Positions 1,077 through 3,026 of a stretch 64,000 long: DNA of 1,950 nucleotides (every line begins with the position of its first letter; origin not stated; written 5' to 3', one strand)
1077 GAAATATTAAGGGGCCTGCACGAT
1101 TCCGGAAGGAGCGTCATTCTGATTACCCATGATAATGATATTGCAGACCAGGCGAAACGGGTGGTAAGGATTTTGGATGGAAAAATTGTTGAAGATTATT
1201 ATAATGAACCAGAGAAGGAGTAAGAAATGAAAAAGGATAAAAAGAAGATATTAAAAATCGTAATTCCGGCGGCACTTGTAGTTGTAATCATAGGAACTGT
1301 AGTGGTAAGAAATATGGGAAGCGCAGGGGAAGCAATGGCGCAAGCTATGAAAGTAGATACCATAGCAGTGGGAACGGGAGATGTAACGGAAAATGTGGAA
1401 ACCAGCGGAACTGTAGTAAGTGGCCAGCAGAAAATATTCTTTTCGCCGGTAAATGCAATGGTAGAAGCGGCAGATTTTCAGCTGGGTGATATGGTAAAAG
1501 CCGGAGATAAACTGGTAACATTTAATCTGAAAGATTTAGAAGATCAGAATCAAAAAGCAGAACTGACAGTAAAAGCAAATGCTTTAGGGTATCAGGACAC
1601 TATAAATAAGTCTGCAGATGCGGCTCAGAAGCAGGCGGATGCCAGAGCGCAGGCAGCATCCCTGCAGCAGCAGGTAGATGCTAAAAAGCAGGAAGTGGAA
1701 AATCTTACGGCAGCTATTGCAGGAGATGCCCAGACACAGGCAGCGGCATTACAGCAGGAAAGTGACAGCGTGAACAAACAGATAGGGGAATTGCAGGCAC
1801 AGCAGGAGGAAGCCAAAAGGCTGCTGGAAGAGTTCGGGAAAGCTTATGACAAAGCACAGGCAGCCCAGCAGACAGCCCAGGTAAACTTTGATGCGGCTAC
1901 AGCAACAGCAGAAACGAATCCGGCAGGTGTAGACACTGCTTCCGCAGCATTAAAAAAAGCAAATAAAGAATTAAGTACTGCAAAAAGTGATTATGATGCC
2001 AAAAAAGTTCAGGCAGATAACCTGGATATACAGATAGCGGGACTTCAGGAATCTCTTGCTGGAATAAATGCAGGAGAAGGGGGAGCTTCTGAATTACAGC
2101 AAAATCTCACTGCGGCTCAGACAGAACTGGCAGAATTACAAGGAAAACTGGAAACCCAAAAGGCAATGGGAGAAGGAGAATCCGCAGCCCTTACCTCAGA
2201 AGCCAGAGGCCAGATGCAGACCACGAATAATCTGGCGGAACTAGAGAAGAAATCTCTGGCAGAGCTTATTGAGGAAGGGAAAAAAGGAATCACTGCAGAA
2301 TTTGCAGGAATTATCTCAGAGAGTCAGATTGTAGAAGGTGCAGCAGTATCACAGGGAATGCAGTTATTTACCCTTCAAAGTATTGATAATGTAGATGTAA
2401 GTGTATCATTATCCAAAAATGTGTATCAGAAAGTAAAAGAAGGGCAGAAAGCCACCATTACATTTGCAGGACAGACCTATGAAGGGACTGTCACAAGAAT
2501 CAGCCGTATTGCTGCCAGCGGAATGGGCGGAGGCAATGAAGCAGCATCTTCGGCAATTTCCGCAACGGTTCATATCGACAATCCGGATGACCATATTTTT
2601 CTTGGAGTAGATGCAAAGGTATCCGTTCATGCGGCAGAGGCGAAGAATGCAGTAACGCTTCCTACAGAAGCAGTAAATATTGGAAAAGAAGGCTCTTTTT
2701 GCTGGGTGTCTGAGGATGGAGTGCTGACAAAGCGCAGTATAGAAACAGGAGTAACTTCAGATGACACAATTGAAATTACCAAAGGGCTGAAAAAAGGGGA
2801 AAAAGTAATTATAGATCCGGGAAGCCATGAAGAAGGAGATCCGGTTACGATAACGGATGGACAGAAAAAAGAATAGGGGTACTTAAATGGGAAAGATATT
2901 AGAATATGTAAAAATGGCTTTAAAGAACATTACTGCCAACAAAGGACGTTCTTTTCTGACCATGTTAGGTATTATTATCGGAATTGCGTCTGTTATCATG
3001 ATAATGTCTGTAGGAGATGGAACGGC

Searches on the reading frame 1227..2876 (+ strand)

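Call 85: search_protein_families(library=pfam, proteins=[window:1227-2876:+], max_evalue=0.00001)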
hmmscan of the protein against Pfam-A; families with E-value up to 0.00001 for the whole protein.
window:1227-2876:+ (549 aa): 2 families
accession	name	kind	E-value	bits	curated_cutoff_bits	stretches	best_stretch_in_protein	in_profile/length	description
PF13437.12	HlyD_3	-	3.5e-14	53.9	22.2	1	355-454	2-97/106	HlyD family secretion protein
PF16576.10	HlyD_D23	-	2e-10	40.7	30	1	292-426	54-185/214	Barrel-sandwich domain of CusB or HlyD membrane-fusion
